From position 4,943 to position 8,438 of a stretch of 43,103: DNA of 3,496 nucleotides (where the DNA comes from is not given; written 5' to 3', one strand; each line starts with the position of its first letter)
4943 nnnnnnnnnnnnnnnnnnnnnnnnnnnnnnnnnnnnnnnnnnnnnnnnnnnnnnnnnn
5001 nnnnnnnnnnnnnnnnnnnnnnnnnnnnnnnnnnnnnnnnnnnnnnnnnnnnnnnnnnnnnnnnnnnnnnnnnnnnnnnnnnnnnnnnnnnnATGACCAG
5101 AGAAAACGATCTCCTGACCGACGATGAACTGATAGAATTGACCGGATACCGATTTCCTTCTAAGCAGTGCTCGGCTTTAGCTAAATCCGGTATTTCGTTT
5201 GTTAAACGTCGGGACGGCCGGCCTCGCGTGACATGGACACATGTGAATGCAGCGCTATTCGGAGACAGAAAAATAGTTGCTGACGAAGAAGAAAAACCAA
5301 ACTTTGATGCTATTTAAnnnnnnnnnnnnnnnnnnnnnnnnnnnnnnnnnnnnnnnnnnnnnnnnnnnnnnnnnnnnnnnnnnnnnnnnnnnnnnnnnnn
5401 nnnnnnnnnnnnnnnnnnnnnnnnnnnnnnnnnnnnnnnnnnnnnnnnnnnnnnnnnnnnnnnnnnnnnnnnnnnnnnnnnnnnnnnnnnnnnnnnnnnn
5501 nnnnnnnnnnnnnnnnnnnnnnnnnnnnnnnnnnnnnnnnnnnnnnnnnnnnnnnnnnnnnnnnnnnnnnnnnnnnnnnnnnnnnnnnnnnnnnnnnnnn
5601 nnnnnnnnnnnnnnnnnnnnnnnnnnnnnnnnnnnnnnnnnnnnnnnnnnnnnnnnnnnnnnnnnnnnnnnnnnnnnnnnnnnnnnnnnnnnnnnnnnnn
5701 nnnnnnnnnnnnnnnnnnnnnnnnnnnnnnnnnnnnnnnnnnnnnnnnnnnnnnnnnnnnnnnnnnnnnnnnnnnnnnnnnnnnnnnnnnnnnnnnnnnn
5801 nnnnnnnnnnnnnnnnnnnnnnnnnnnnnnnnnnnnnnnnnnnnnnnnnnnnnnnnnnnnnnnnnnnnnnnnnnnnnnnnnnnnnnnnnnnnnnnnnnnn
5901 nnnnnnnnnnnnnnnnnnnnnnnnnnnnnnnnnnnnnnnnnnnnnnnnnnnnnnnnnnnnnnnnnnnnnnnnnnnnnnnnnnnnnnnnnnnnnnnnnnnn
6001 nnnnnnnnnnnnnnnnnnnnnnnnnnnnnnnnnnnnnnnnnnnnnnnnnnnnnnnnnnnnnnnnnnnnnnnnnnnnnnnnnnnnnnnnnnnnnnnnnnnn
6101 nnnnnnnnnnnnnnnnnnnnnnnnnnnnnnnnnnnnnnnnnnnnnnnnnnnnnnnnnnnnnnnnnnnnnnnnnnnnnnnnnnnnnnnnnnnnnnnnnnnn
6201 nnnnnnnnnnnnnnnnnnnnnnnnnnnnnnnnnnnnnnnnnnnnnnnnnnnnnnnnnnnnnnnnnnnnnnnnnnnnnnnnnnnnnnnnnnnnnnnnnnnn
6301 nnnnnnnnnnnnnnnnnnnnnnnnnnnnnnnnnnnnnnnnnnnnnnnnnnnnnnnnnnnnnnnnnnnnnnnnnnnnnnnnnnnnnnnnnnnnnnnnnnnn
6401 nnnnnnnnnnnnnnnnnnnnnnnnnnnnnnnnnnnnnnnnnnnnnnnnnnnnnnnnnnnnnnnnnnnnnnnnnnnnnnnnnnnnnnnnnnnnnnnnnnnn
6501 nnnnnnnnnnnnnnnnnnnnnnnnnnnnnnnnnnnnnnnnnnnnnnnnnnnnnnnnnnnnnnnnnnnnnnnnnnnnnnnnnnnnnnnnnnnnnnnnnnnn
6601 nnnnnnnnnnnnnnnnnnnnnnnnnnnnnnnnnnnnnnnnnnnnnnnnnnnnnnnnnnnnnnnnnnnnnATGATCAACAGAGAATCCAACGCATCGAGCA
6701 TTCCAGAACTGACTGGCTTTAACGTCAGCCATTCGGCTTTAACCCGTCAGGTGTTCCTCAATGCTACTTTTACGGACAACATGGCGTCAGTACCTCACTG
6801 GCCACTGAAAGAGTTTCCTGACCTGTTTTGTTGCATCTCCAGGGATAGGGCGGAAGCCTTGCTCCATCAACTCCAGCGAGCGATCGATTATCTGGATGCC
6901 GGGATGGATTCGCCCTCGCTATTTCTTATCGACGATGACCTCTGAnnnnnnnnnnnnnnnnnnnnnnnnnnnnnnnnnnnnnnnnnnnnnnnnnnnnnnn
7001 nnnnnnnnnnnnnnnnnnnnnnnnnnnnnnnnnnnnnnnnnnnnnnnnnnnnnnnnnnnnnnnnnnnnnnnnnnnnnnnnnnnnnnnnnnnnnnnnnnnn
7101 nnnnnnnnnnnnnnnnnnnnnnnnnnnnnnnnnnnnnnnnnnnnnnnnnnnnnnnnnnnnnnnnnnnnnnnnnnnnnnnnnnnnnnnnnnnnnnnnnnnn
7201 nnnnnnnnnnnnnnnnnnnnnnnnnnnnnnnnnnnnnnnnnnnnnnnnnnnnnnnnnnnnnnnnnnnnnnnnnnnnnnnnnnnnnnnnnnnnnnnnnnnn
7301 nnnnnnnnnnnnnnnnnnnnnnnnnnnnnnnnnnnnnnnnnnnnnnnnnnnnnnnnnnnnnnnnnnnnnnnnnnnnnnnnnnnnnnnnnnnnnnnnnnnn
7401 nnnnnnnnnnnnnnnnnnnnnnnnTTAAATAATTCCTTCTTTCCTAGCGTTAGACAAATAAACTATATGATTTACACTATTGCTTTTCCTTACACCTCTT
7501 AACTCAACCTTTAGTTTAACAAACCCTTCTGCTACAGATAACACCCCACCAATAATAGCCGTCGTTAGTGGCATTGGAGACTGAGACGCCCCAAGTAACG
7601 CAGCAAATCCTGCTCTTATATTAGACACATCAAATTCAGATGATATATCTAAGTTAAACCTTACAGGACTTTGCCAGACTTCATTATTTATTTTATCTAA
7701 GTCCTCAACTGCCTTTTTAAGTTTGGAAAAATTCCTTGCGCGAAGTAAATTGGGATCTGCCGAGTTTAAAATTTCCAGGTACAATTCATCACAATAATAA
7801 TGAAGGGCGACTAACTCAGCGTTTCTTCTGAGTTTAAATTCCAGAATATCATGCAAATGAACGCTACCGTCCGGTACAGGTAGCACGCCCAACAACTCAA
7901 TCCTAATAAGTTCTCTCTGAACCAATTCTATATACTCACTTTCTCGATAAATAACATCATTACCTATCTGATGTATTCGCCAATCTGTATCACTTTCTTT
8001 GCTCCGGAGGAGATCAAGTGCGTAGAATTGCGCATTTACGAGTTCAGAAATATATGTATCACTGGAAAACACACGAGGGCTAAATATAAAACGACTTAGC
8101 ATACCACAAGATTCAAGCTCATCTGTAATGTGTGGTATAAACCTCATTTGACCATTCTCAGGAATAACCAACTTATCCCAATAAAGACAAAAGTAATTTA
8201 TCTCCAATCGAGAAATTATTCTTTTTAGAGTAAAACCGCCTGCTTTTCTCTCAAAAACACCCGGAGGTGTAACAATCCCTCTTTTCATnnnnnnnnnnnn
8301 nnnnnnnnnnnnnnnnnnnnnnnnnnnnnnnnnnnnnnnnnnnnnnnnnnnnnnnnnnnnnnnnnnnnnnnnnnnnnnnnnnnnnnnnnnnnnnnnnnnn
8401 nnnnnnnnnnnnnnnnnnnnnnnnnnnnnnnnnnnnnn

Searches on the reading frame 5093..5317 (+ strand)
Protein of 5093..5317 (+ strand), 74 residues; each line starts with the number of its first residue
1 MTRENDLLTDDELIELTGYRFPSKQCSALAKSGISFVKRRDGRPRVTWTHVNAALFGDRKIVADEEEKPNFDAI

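Call 19: search_protein_families(library=pfam, proteins=[window:5093-5317:+], max_evalue=0.01)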
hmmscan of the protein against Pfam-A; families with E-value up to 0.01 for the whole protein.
window:5093-5317:+ (74 aa): 1 family
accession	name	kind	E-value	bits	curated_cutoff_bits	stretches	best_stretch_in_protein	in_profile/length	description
PF13986.11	DUF4224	-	1.9e-18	66.6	22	1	7-50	1-44/45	Domain of unknown function (DUF4224)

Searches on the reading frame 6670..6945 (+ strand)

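Call 78: search_protein_families(library=pfam, proteins=[window:6670-6945:+], max_evalue=10)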
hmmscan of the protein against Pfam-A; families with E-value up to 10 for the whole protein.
window:6670-6945:+ (91 aa): 1 family
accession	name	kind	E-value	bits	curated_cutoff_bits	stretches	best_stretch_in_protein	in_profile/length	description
PF24740.1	DUF7691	-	0.15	12.5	27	1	16-76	113-166/204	Domain of unknown function (DUF7691)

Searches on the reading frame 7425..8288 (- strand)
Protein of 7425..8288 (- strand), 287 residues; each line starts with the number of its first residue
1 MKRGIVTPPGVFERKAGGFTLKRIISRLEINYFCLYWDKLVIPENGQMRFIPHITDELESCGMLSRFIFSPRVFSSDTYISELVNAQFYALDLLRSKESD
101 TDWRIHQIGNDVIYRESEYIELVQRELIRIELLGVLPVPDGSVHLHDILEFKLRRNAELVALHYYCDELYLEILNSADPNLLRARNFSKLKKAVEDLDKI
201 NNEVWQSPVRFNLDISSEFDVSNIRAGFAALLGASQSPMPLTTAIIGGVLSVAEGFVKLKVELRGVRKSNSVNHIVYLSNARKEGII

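Call 78: search_protein_families(library=pfam, proteins=[window:7425-8288:-], max_evalue=10)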
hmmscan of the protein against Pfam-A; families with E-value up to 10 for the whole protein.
window:7425-8288:- (287 aa): 1 family
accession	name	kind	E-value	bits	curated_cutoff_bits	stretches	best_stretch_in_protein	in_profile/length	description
PF19749.4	DUF6236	-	5.2e-30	105.2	26.2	1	33-284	75-322/324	Family of unknown function (DUF6236)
